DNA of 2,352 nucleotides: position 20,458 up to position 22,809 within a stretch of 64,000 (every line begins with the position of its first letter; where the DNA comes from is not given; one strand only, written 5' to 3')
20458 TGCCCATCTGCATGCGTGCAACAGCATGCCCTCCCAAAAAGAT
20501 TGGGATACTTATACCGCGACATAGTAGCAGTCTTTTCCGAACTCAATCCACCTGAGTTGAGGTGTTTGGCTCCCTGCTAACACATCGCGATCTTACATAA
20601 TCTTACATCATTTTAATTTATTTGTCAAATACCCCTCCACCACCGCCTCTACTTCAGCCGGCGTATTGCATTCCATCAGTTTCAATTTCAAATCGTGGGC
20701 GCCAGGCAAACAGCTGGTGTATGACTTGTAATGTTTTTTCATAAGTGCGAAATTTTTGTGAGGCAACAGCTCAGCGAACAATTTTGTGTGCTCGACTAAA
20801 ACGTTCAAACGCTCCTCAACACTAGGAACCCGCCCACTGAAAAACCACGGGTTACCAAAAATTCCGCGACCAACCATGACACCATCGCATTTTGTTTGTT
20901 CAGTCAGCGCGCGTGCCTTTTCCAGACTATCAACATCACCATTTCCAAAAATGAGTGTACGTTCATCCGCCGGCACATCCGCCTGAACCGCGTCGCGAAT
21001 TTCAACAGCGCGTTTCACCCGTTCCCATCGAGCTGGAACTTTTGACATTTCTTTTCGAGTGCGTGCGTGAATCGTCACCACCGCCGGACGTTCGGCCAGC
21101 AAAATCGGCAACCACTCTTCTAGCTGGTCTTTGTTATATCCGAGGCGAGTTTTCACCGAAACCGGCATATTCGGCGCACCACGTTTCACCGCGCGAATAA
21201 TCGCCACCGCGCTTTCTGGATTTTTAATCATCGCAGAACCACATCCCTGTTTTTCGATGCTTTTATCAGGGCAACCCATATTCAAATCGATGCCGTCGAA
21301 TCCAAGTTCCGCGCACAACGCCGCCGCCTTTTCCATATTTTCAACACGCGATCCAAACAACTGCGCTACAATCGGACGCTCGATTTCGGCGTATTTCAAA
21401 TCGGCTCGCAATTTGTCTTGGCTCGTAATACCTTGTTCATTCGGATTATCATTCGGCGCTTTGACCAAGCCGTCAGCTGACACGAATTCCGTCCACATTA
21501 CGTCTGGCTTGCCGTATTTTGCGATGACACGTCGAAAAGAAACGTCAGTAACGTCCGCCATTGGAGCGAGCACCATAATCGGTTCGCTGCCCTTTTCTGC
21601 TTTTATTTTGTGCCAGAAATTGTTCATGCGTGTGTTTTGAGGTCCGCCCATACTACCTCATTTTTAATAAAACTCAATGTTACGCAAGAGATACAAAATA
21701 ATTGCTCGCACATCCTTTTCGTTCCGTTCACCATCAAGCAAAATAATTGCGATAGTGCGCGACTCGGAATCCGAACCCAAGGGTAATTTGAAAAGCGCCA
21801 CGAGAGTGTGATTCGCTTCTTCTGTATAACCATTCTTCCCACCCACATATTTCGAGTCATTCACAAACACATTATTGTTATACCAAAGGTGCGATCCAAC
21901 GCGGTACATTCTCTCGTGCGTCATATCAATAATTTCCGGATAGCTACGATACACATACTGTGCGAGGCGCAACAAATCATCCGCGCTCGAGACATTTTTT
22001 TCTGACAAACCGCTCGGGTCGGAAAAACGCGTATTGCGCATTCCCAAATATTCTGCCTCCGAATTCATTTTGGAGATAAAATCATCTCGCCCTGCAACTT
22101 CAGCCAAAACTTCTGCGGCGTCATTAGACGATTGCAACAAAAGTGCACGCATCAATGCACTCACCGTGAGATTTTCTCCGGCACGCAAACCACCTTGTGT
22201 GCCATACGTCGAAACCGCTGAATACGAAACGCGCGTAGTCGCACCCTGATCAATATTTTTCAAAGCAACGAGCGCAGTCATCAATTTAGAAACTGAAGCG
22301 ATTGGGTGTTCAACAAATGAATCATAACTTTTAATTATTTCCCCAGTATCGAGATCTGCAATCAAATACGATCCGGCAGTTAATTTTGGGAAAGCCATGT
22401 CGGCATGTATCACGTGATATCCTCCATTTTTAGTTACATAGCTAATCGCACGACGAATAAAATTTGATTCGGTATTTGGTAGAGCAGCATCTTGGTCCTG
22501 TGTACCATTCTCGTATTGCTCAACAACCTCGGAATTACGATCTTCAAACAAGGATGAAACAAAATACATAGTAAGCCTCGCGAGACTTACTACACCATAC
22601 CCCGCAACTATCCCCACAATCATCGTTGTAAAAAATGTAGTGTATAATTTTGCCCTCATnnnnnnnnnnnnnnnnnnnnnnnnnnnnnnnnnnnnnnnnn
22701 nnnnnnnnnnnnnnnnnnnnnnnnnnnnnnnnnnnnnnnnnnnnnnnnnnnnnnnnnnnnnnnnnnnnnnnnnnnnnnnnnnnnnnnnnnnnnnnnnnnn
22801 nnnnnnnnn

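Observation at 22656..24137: Membrane-anchored pseudo-ATPase: Clp-type AAA+ D1 domain with Walker A/B destroyed, translationally coupled to PBP5-type carboxypeptidase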

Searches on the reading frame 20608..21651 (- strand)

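Call 3: search_protein_families(library=pfam, proteins=[window:20608-21651:-], max_evalue=1)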
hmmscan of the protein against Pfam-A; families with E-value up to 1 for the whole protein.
window:20608-21651:- (347 aa): 1 family
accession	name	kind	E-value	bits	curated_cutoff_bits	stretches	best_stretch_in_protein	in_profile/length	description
PF01207.24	Dus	-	1.2e-57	195.9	20.4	1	28-339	2-303/311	Dihydrouridine synthase (Dus)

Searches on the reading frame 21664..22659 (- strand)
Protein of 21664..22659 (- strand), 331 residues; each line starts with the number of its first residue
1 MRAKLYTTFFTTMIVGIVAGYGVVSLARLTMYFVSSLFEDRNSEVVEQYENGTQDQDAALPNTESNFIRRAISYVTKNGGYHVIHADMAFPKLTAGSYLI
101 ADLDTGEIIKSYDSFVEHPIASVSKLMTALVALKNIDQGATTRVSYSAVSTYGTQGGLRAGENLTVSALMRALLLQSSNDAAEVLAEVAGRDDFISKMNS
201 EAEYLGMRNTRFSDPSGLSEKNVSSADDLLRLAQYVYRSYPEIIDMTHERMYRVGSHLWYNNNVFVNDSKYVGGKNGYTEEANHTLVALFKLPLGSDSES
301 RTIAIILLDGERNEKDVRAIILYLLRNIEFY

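Call 3: search_protein_families(library=pfam, proteins=[window:21664-22659:-], max_evalue=1)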
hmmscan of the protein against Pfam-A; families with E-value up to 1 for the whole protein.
window:21664-22659:- (331 aa): 4 families
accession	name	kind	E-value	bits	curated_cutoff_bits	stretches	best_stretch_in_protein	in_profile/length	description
PF00768.25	Peptidase_S11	-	1.5e-42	146.1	27.6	1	90-288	7-221/239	D-alanyl-D-alanine carboxypeptidase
PF13354.11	Beta-lactamase2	-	1.2e-14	54.7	22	1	99-246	3-154/214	Beta-lactamase enzyme family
PF02113.21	Peptidase_S13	-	2.6e-05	23.6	22.8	1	97-155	20-81/444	D-Ala-D-Ala carboxypeptidase 3 (S13) family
PF00144.29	Beta-lactamase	-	0.0028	17.3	27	1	118-170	50-100/329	Beta-lactamase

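Call 4: search_protein_families(library=ncbifam, proteins=[window:21664-22659:-], max_evalue=1)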
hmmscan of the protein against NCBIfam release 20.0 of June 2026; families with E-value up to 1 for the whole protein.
window:21664-22659:- (331 aa): 16 families
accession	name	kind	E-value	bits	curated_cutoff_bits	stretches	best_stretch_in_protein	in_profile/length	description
NF008668.0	PRK11669.1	equivalog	7.7e-29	100.8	294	1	91-309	39-262/316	D-alanyl-D-alanine endopeptidase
NF008489.0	PRK11397.1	equivalog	1.8e-19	69.8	610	1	83-307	25-260/389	serine-type D-Ala-D-Ala carboxypeptidase DacD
NF038258.2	PBP4_Staph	exception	9.1e-19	67.5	500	1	104-268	49-239/366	penicillin-binding protein PBP4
NF008059.0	PRK10793.1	equivalog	7.3e-18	64.5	694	1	89-289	40-256/403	D-alanyl-D-alanine carboxypeptidase DacA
NF038273.1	strep_PBP3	exception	9e-16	57.9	490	1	92-307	25-265/407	D-alanyl-D-alanine carboxypeptidase PBP3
NF007445.0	PRK10001.1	equivalog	2.3e-10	39.8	765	1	89-288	33-248/400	serine-type D-Ala-D-Ala carboxypeptidase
NF000471.1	vanY_of_D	exception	6.7e-07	28.9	625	1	92-233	96-254/354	transpeptidase-like D-Ala-D-Ala carboxypeptidase VanY-D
NF033103.1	bla_class_A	equivalog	9.9e-07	28.2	200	1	100-210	17-129/257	class A beta-lactamase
NF008322.0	PRK11113.1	equivalog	0.0045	15.5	527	1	205-239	346-380/477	serine-type D-Ala-D-Ala carboxypeptidase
NF012099.1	SubclassA2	equivalog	0.013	14.7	320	1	111-197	31-126/275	class A beta-lactamase, subclass A2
TIGR00666.1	PBP4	equivalog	0.016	13.9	107.8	0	204-236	295-327/397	D-alanyl-D-alanine carboxypeptidase/D-alanyl-D-alanine endopeptidase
NF047556.1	blaACA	exception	0.026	13.7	592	1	101-195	55-158/298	ACA family class A beta-lactamase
NF000531.2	blaTEM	exception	0.035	13.6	625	1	97-190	43-141/286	TEM family class A beta-lactamase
NF000232.1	lactamase_L2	exception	0.062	12.7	540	1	118-191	79-157/303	L2 family extended-spectrum class A beta-lactamase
NF000505.2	blaGIL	exception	0.062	12.5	640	1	97-190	41-139/286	GIL family class A beta-lactamase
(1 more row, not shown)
